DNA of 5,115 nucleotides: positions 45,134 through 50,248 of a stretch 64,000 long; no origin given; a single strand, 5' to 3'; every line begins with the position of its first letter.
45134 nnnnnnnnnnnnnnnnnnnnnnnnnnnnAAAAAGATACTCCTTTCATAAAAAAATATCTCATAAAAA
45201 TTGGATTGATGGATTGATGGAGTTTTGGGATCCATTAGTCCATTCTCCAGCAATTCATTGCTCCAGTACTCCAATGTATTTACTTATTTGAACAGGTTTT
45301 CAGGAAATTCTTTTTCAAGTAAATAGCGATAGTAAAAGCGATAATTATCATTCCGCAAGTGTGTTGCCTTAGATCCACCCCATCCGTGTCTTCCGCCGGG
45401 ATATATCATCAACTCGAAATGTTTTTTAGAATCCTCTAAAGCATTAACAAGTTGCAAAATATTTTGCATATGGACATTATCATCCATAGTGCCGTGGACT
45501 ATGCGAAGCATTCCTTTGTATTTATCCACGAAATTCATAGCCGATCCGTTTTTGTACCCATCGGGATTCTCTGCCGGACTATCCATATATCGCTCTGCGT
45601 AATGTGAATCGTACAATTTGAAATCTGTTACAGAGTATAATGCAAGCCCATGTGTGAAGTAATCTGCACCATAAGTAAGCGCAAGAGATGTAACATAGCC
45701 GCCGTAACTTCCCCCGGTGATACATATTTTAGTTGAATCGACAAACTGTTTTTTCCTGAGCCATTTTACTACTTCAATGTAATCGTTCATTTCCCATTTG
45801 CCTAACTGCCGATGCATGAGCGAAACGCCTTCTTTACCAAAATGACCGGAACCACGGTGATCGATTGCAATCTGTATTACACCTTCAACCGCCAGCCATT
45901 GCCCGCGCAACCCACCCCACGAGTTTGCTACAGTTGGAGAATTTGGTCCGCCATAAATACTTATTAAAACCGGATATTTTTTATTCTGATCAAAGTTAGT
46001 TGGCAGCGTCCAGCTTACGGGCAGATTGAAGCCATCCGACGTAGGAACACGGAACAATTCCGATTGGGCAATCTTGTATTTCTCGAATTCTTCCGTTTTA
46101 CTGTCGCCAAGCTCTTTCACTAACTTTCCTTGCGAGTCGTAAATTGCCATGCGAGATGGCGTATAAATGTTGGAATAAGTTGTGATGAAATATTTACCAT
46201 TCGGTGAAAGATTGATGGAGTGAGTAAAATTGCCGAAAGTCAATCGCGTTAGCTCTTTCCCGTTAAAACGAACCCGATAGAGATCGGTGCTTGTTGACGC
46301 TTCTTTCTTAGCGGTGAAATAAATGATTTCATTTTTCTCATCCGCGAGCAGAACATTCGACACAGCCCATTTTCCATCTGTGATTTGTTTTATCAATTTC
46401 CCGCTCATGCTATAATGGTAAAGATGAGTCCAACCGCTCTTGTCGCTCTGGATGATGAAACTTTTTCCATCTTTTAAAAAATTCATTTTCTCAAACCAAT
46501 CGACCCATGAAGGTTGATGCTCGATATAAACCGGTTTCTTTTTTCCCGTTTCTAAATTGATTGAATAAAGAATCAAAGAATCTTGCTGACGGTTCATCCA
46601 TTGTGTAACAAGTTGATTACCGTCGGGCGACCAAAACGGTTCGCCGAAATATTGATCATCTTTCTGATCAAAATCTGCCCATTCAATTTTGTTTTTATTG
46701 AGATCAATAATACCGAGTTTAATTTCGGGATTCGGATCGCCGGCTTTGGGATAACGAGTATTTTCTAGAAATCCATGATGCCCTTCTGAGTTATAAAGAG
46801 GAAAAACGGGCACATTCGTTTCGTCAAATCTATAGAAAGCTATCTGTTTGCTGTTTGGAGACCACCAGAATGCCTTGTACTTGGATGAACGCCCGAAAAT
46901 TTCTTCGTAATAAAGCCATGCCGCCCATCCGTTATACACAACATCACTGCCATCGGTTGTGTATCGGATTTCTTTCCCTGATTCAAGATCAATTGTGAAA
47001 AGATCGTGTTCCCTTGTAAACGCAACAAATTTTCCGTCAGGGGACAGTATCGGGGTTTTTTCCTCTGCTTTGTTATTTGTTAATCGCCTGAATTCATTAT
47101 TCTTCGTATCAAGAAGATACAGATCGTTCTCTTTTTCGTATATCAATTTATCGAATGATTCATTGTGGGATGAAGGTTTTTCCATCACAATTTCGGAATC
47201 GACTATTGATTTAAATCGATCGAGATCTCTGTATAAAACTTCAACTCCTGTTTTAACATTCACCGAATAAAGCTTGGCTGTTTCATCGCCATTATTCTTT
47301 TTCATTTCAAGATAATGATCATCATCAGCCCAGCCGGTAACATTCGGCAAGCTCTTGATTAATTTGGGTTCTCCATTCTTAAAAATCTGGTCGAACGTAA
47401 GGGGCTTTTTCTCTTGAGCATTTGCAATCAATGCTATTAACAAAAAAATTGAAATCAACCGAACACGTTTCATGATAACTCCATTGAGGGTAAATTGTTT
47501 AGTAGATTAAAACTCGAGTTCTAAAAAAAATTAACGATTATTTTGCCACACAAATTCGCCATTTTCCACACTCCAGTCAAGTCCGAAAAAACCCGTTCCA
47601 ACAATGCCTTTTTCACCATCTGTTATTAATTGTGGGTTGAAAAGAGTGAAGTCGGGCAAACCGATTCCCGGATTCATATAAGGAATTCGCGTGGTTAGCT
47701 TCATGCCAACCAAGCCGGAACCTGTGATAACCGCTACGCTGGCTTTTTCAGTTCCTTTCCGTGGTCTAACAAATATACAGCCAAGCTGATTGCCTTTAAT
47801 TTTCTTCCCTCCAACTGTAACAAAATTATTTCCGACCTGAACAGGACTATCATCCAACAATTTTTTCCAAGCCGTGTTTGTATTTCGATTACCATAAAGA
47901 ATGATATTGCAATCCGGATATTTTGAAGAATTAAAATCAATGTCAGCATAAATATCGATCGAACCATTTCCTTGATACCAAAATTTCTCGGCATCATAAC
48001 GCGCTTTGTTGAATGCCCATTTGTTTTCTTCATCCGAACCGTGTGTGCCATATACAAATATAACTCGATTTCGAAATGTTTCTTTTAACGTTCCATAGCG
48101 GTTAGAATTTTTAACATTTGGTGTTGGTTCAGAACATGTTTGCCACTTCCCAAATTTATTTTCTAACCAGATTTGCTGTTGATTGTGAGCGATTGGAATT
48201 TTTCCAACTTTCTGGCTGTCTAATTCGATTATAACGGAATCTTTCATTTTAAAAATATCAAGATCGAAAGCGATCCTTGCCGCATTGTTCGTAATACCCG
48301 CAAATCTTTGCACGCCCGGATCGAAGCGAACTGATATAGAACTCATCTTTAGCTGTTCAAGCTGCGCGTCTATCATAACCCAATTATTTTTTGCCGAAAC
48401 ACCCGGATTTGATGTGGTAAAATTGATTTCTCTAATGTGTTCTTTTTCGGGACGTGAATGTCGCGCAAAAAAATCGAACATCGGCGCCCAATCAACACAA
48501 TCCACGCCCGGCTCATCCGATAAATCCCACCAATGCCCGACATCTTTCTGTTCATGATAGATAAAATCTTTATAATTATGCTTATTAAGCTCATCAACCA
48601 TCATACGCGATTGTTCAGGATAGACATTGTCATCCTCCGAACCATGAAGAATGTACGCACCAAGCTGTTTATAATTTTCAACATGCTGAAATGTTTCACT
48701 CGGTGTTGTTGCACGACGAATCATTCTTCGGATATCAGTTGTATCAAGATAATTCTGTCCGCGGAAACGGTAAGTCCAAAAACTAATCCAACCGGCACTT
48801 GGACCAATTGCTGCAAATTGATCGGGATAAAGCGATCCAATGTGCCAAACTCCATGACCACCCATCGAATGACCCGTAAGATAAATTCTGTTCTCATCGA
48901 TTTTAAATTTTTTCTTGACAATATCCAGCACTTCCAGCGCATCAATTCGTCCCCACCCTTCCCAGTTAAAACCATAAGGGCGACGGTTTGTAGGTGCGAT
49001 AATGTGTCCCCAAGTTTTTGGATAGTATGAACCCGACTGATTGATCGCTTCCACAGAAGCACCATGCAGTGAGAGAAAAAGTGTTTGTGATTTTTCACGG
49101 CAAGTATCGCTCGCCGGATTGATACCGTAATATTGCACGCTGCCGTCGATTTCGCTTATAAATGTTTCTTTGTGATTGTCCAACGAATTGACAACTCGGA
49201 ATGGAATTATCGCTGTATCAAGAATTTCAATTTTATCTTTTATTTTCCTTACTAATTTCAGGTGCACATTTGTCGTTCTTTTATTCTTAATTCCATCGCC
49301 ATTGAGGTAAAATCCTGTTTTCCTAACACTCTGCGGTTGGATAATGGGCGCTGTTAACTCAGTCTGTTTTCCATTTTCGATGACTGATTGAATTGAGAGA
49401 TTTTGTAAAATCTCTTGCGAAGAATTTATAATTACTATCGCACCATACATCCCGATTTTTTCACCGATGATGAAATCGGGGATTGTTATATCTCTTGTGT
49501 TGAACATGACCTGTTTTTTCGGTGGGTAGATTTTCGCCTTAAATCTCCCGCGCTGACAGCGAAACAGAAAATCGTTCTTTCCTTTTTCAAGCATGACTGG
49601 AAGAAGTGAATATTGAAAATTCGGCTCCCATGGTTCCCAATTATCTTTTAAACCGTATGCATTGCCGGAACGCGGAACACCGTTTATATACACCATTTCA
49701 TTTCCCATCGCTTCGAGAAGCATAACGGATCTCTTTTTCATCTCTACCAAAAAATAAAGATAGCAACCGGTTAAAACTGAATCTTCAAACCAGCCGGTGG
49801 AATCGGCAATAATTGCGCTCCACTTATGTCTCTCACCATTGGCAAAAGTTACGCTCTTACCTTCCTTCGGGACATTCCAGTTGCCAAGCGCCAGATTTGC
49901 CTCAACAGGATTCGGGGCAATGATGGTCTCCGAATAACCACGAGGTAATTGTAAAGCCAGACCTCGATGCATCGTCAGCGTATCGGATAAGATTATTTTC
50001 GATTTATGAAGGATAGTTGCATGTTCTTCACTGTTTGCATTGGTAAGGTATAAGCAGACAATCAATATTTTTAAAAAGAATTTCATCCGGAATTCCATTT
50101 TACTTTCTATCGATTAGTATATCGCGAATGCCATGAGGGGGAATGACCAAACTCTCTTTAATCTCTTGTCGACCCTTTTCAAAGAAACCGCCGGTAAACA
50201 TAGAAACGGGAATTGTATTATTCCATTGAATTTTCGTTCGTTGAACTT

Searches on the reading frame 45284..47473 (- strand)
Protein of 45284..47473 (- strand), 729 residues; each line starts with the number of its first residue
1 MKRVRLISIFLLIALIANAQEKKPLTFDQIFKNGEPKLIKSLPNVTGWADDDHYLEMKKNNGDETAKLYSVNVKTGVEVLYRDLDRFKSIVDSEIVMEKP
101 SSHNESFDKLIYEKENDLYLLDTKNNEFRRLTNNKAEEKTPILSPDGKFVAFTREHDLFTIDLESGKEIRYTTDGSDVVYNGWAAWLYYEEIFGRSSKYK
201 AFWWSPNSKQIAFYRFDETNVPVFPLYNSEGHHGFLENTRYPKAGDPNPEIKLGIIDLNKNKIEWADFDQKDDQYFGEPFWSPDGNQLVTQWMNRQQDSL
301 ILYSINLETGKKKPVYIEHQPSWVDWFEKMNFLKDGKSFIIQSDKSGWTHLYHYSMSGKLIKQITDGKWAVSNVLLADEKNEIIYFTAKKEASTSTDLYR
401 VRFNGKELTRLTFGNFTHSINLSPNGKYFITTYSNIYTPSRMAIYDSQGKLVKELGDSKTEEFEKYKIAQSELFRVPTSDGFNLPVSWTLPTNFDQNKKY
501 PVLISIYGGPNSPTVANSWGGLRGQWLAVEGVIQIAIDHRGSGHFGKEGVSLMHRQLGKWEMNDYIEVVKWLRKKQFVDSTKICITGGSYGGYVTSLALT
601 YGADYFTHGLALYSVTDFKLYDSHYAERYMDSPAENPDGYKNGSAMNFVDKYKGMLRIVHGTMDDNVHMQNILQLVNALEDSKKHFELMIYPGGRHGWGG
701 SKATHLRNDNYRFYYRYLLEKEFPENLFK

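Call 78: search_protein_families(library=pfam, proteins=[window:45284-47473:-], max_evalue=0.00001)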
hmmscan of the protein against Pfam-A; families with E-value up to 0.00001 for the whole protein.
window:45284-47473:- (729 aa): 5 families
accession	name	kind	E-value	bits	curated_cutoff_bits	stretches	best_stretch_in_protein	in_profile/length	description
PF00930.27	DPPIV_N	-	9.8e-90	301.3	22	1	115-439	22-353/354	Dipeptidyl peptidase IV (DPP IV) N-terminal region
PF00326.27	Peptidase_S9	-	2.4e-44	151.8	22.6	1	524-718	7-210/213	Prolyl oligopeptidase family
PF07676.18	PD40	-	1.5e-15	57.1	20.9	0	129-157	2-30/38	WD40-like Beta Propeller Repeat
PF02129.25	Peptidase_S15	-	1.3e-11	45.2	23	1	480-606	1-120/262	X-Pro dipeptidyl-peptidase (S15 family)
PF20434.5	BD-FAE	-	7.6e-08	32.6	26.8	1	496-678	9-214/215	BD-FAE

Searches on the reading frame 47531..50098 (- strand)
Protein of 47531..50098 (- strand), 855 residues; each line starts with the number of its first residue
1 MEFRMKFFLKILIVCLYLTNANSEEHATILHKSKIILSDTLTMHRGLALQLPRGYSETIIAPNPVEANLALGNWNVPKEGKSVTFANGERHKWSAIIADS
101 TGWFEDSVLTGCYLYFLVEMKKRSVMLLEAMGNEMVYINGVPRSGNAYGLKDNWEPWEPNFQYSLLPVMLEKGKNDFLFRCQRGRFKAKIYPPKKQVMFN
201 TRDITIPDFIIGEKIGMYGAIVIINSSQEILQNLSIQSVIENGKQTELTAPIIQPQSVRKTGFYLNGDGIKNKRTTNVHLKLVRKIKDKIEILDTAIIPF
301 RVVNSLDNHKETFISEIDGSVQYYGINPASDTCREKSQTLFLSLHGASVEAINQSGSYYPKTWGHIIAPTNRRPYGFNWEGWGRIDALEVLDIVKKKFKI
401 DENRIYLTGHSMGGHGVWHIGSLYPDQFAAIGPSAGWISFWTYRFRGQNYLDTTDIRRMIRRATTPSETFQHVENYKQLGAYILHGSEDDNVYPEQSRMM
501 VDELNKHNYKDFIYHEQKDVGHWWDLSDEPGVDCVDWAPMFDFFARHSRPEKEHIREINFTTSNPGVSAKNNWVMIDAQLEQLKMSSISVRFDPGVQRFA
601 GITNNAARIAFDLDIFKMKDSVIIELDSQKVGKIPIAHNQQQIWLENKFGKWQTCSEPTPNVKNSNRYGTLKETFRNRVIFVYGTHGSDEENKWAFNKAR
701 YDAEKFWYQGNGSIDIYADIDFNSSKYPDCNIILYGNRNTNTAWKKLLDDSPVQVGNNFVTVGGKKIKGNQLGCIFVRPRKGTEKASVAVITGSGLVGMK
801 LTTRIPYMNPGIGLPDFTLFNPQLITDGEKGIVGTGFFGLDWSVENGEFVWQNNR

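Call 78: search_protein_families(library=pfam, proteins=[window:47531-50098:-], max_evalue=0.00001)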
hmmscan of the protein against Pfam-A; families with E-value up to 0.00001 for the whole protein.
window:47531-50098:- (855 aa): 2 families
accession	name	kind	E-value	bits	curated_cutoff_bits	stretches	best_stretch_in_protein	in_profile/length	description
PF00326.27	Peptidase_S9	-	7.1e-13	49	22.6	1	379-546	40-208/213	Prolyl oligopeptidase family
PF00756.26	Esterase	-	4.8e-07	30.2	22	1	388-496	100-201/251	Putative esterase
